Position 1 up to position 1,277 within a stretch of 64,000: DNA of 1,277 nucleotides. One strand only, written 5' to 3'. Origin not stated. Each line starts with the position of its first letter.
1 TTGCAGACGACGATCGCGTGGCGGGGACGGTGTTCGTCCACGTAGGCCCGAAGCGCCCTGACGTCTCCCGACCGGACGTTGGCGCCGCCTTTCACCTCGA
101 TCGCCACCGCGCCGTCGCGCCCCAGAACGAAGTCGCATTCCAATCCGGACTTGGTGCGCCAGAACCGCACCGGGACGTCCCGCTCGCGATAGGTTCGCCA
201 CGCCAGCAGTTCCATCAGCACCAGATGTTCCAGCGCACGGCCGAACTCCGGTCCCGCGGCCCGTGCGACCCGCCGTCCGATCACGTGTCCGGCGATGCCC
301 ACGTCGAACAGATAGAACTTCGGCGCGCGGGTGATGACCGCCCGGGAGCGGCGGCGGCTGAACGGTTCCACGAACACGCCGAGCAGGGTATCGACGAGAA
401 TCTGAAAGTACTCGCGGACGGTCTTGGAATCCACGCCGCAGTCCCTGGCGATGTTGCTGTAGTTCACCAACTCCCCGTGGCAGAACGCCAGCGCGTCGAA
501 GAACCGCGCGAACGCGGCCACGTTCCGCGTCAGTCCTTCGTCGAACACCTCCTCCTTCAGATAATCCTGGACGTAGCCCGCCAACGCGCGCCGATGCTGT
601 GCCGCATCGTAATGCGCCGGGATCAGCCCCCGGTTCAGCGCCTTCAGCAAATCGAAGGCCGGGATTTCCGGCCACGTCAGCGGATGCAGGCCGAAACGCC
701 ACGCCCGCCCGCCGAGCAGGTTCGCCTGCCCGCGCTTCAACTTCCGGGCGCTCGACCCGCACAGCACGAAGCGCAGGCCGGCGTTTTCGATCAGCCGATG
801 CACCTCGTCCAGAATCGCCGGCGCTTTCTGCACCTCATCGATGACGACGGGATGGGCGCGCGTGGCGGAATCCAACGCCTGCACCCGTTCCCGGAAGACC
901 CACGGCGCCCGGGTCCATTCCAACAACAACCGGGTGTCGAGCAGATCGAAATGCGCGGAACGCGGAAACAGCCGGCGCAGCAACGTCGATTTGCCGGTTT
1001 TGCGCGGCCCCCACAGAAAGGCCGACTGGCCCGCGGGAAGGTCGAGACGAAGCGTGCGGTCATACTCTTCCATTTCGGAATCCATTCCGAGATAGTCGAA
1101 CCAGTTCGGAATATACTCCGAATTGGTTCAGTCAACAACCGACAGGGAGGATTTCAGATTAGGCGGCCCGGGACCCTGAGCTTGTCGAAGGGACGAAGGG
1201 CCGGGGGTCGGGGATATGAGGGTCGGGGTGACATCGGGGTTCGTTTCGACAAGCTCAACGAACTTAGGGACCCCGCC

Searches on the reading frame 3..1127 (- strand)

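Call 34: search_protein_families(library=pfam, proteins=[window:3-1127:-], max_evalue=0.00001)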
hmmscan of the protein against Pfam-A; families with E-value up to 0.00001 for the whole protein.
window:3-1127:- (375 aa): 2 families
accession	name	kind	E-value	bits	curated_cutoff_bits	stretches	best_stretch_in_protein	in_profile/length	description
PF13635.12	DUF4143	-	6.8e-33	114.1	28.1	1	194-346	4-158/160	Domain of unknown function (DUF4143)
PF13173.12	AAA_14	-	1.3e-16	61.2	27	1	36-155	5-128/129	AAA domain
